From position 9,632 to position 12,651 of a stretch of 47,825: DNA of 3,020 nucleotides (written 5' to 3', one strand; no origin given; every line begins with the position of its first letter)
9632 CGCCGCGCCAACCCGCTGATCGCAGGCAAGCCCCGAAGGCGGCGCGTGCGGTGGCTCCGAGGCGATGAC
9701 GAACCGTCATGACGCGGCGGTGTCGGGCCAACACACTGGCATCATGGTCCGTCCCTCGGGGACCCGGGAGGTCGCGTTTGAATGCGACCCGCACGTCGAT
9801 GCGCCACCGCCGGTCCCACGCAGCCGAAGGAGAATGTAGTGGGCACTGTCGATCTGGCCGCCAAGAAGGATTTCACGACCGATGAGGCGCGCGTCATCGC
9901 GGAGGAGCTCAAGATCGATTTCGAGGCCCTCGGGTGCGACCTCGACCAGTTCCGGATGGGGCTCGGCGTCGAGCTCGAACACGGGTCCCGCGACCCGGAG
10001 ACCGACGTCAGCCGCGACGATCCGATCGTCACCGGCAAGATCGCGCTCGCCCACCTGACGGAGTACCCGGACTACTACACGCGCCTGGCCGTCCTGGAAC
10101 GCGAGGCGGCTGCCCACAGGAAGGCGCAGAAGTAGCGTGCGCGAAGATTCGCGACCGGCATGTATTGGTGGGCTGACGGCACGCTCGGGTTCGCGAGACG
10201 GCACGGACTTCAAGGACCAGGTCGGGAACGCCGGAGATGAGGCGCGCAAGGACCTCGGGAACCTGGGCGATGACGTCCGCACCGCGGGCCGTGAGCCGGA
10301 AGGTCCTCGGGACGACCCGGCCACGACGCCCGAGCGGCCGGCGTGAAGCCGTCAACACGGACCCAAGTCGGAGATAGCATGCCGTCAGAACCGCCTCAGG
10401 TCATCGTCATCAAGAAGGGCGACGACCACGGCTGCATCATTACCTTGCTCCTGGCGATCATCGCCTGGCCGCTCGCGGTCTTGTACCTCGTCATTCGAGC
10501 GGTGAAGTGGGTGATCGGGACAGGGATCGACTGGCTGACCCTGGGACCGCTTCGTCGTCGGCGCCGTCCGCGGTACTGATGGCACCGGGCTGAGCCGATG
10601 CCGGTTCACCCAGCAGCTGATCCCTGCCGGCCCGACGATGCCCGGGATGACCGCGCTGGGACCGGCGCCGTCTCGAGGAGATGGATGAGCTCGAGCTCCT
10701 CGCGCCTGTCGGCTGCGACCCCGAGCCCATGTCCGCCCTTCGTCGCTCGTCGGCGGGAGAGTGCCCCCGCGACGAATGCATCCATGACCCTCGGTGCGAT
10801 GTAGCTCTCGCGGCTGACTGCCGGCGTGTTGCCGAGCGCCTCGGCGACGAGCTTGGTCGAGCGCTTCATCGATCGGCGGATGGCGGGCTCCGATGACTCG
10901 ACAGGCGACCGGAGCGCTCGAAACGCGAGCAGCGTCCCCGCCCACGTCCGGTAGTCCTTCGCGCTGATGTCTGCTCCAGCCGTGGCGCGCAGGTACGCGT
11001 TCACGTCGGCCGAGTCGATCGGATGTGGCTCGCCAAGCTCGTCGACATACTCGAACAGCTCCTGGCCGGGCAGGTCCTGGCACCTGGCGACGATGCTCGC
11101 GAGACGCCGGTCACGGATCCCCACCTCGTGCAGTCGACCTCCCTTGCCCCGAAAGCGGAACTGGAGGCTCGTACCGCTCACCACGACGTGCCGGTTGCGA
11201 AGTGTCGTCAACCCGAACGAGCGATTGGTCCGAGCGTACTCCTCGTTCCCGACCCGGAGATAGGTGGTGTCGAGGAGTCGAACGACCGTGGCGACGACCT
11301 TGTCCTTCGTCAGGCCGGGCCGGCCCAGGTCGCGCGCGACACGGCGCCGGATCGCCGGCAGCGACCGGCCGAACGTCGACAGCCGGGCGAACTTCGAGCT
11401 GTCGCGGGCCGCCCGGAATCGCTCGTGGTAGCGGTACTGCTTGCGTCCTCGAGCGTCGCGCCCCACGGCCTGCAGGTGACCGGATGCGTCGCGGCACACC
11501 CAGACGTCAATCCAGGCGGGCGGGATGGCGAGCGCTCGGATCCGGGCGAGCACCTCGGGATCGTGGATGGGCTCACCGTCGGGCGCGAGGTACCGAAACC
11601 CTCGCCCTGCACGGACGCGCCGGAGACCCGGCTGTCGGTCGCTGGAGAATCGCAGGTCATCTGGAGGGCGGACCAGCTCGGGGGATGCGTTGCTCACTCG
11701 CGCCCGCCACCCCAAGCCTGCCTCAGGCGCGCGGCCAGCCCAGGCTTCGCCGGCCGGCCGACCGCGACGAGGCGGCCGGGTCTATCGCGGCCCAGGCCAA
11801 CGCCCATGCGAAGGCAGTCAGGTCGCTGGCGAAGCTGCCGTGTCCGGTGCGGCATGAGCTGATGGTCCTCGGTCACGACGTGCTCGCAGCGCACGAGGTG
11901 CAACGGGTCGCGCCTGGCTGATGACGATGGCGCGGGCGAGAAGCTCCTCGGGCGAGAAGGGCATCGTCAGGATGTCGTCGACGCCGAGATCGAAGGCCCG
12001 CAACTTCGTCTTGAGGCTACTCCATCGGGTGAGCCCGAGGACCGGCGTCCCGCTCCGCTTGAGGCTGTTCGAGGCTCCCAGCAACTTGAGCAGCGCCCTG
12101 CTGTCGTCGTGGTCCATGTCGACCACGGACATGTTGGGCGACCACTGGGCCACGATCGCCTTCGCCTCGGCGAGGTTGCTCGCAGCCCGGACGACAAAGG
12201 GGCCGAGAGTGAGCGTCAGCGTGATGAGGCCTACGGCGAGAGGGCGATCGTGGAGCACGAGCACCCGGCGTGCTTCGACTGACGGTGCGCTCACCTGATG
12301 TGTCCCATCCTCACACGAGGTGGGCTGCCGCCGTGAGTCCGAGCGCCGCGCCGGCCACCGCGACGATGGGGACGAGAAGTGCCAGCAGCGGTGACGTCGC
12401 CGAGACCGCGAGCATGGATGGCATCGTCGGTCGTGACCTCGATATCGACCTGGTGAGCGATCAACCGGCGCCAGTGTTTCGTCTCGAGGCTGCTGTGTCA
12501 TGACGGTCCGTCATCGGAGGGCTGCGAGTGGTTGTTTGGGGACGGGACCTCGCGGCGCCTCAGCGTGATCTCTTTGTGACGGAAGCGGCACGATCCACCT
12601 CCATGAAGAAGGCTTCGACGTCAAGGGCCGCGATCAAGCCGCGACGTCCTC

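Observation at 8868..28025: Oriented palindromic box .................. plus fixed-distance -10-like hexamer, 8 copies, all intergenic and confined to 8.8-28.0 kb: a local regulon signature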

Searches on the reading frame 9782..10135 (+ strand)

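Call 6: search_protein_families(library=pfam, proteins=[window:9782-10135:+], max_evalue=0.01)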
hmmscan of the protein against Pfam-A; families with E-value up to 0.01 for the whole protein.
window:9782-10135:+ (117 aa): 1 family
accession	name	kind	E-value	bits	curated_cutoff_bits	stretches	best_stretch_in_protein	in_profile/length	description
PF18905.5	DUF5661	-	2e-19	70.1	27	1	37-107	2-64/65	Protein of unknown function (DUF5661)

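Call 62: search_protein_families(library=ncbifam, proteins=[window:9782-10135:+], max_evalue=0.001)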
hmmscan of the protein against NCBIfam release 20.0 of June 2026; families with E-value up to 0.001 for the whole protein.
window:9782-10135:+ (117 aa): 0 families

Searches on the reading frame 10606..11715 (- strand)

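Call 6: search_protein_families(library=pfam, proteins=[window:10606-11715:-], max_evalue=0.01)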
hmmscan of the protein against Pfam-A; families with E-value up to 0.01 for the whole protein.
window:10606-11715:- (369 aa): 2 families
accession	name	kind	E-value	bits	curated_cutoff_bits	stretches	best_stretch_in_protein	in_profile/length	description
PF01028.25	Topoisom_I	-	1.1e-33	116.9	23.7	1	99-303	3-202/228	Eukaryotic DNA topoisomerase I, catalytic core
PF21338.2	Top1B_N_bact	-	3.7e-25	87.8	27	1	39-87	1-49/49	Bacterial DNA topoisomerase IB, N-terminal domain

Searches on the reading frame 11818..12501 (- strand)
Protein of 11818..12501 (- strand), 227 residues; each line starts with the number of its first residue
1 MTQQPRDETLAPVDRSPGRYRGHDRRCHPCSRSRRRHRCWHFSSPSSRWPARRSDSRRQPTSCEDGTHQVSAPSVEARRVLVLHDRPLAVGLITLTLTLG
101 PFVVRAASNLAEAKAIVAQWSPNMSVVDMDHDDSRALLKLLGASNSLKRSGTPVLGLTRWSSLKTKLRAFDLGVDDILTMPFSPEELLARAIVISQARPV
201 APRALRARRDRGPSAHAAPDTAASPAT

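Call 6: search_protein_families(library=pfam, proteins=[window:11818-12501:-], max_evalue=0.01)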
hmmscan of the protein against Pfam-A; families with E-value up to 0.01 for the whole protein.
window:11818-12501:- (227 aa): 1 family
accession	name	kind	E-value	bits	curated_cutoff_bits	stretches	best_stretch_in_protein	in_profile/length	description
PF00072.30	Response_reg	-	8.1e-09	36.1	30.2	1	80-190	1-109/111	Response regulator receiver domain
